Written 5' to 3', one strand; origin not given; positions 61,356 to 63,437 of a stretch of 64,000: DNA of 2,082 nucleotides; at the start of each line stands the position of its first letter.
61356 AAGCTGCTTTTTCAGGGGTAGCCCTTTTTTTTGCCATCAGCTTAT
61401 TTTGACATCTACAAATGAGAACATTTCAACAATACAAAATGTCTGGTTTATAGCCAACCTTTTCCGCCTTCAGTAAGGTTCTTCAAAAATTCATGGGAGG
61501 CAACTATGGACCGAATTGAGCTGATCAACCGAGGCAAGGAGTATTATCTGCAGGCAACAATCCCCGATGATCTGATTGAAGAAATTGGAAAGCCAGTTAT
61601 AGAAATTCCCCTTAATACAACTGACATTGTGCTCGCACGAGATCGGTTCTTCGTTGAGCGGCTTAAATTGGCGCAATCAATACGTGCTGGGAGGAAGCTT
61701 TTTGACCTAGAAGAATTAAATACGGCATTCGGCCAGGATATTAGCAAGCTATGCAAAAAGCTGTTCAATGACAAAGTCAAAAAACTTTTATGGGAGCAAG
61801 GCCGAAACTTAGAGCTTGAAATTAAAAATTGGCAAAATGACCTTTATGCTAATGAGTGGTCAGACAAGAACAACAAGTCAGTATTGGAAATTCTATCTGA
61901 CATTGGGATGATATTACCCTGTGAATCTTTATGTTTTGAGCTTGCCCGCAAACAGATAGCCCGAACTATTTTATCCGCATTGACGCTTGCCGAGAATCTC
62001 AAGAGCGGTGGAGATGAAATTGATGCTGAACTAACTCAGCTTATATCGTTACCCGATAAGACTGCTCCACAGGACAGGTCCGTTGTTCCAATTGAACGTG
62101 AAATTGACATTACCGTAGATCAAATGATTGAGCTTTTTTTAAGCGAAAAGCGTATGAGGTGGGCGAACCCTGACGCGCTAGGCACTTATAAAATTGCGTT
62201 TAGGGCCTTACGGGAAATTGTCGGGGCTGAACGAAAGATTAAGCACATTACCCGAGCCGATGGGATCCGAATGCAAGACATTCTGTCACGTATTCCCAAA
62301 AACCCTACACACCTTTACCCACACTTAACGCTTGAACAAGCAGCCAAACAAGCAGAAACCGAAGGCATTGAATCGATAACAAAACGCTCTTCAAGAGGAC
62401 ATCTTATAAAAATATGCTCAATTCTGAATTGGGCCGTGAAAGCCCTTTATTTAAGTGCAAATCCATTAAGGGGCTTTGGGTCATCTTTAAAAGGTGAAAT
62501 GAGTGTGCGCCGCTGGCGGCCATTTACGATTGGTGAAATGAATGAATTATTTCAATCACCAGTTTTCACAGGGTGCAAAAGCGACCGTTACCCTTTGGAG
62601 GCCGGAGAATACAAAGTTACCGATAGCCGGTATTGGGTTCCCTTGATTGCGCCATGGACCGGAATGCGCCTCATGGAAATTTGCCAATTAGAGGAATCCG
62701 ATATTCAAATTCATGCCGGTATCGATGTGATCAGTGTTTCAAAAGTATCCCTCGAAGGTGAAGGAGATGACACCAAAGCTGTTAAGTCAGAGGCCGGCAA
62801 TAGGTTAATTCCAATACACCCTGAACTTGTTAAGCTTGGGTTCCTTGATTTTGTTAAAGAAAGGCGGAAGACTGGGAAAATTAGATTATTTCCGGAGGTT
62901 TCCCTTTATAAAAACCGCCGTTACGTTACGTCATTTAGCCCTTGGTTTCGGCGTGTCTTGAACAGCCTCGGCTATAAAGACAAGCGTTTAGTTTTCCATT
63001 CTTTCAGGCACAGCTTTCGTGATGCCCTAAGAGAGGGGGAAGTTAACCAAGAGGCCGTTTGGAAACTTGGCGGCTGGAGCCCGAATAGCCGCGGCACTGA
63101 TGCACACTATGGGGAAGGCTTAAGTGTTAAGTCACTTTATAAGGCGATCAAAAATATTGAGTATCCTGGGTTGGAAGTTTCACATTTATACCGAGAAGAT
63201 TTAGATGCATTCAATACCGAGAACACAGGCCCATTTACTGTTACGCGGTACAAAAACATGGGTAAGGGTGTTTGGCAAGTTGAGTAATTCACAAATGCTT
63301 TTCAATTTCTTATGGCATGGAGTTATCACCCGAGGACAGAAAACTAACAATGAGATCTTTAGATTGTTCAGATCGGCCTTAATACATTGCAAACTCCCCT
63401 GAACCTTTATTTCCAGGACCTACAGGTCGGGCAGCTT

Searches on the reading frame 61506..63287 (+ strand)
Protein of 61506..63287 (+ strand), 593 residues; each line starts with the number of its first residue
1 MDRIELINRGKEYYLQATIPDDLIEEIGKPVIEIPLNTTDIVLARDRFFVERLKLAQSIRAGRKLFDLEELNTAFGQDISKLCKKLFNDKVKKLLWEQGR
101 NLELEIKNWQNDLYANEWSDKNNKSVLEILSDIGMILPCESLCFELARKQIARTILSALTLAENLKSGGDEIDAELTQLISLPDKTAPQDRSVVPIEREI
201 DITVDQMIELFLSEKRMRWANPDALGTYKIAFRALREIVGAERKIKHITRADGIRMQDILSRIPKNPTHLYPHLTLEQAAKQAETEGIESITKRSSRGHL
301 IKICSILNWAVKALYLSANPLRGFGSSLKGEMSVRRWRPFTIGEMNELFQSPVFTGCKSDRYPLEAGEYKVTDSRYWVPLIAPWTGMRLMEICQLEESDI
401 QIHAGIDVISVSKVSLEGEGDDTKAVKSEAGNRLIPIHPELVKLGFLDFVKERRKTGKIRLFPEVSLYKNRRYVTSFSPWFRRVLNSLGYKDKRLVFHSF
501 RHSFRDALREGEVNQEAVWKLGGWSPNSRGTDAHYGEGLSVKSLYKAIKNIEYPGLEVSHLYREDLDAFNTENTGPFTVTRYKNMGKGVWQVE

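Call 8: search_protein_families(library=pfam, proteins=[window:61506-63287:+], max_evalue=0.01)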
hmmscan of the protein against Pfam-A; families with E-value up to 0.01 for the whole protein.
window:61506-63287:+ (593 aa): 2 families
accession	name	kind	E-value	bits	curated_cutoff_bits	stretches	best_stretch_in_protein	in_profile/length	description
PF00589.27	Phage_integrase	-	5.5e-09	36.5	27.1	1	382-526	31-158/172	Phage integrase family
PF20172.3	DUF6538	-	4.9e-06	26.6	27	1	6-61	2-57/60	Domain of unknown function (DUF6538)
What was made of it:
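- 61506..63287 (+): Int#1: 593-aa tyrosine integrase with a DUF6538 N-terminus. It lies 3.1 kb inside the island and is probably not the enzyme responsible for the selC junctions. Pfam Phage_integrase 5.5e-9 and DUF6538 (call 8).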

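Call 9: find_encoding_contigs(protein=window:61506-63287:+, flank=10000, max_places=6)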
Protein window:61506-63287:+ (593 aa): 14 contigs read that carry it; 6 places shown.
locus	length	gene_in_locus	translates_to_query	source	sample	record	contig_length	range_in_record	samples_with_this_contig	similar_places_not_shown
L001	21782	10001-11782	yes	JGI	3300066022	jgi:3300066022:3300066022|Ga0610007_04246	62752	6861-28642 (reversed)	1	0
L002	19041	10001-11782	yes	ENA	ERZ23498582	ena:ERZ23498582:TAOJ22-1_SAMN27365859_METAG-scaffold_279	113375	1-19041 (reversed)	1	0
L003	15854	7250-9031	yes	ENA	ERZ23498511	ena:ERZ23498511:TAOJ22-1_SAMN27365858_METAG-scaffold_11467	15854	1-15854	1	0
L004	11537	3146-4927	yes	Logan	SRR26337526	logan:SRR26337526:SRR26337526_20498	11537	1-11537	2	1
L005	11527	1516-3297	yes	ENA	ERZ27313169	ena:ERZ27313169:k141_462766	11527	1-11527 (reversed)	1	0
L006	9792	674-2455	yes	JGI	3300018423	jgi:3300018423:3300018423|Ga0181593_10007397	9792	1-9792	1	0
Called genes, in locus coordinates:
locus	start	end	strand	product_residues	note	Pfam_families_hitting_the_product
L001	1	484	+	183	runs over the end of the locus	-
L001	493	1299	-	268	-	PF06249:EutQ (faint), PF07883:Cupin_2 (weak)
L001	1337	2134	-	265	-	PF02311:AraC_binding (weak), PF05899:Cupin_3 (faint), PF07883:Cupin_2, PF06249:EutQ (weak), PF07883:Cupin_2 (weak)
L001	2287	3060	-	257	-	-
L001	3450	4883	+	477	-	PF12390:Se-cys_synth_N, PF01212:Beta_elim_lyase (faint), PF03841:SelA, PF00266:Aminotran_5 (weak)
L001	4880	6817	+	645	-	PF00009:GTP_EFTU, PF03144:GTP_EFTU_D2, PF25461:Beta-barrel_SelB, PF09107:WHD_3rd_SelB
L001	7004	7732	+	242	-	-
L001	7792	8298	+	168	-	-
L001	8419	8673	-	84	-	-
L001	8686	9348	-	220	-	PF02517:Rce1-like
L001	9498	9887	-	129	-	PF12844:HTH_19, PF13560:HTH_31, PF01381:HTH_3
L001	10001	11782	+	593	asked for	PF20172:DUF6538 (weak), PF00589:Phage_integrase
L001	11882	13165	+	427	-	PF13657:Couple_hipA, PF07804:HipA_C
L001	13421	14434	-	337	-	PF03601:Cons_hypoth698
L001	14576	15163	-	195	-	PF13778:DUF4174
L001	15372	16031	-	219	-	PF12973:Cupin_7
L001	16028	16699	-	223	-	PF04542:Sigma70_r2, PF04545:Sigma70_r4, PF08281:Sigma70_r4_2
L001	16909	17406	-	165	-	PF02469:Fasciclin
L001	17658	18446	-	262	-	PF00106:adh_short, PF13561:adh_short_C2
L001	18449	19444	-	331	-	PF00890:FAD_binding_2 (weak), PF01266:DAO, PF03486:HI0933_like (faint), PF07992:Pyr_redox_2 (weak), PF01593:Amino_oxidase, PF13450:NAD_binding_8, PF13738:Pyr_redox_3 (faint), PF01593:Amino_oxidase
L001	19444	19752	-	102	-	-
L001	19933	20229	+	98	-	PF01227:GTP_cyclohydroI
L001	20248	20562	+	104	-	PF01227:GTP_cyclohydroI, PF14489:QueF (weak)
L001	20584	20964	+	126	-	PF00034:Cytochrom_C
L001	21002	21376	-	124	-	PF04134:DCC1-like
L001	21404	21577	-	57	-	-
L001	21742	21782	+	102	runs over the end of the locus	-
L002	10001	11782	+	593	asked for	PF20172:DUF6538 (weak), PF00589:Phage_integrase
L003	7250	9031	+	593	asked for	PF20172:DUF6538 (weak), PF00589:Phage_integrase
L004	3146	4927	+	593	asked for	PF20172:DUF6538 (weak), PF00589:Phage_integrase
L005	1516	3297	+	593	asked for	PF20172:DUF6538 (weak), PF00589:Phage_integrase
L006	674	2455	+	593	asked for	PF20172:DUF6538 (weak), PF00589:Phage_integrase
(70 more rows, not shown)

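Call 56: search_protein_families(library=ncbifam, proteins=[window:61506-63287:+, L001:11882-13165:+, L001:13421-14434:-], max_evalue=0.001)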
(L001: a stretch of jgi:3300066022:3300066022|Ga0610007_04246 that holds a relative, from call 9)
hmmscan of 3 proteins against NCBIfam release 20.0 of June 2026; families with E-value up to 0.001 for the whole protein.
window:61506-63287:+ (593 aa): 0 families

L001:11882-13165:+ (427 aa): 2 families
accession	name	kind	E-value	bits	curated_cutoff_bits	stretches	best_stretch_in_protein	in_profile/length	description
TIGR03071.1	couple_hipA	domain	2.2e-22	79.1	27.8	1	5-104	2-100/101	HipA N-terminal domain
NF007297.0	PRK09775.1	equivalog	6.6e-08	31.7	401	1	200-397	249-435/446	type II toxin-antitoxin system HipA family toxin YjjJ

L001:13421-14434:- (337 aa): 1 family
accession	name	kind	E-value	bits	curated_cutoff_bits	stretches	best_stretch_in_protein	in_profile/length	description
TIGR00698.1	TIGR00698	subfamily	5.8e-43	147.4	232.6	1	16-321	6-316/335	YeiH family putative sulfate export transporter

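Call 57: search_protein_families(library=phrogs, proteins=[window:61506-63287:+, L001:11882-13165:+], max_evalue=0.001)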
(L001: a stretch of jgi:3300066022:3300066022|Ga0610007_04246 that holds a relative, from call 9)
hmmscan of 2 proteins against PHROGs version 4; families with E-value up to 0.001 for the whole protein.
window:61506-63287:+ (593 aa): 2 families
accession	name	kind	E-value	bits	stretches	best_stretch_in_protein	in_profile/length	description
phrog_1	-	integration and excision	1.6e-27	98.1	1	185-535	157-432/611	integrase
phrog_216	-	integration and excision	8.6e-10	39.2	1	380-525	81-213/301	integrase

L001:11882-13165:+ (427 aa): 2 families
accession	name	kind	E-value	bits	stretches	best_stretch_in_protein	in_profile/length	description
phrog_14837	-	unknown function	2.8e-83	281.2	1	8-415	7-421/440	-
phrog_22051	-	unknown function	2.1e-08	34.4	1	198-387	182-358/447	-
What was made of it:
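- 61506..63287 (+): PHROG 1 integrase 1.6e-27 (call 57).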

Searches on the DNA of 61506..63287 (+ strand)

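Call 12: search_rna_families(sources=[L001, L004], threshold=gathering, show_alignments=3)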
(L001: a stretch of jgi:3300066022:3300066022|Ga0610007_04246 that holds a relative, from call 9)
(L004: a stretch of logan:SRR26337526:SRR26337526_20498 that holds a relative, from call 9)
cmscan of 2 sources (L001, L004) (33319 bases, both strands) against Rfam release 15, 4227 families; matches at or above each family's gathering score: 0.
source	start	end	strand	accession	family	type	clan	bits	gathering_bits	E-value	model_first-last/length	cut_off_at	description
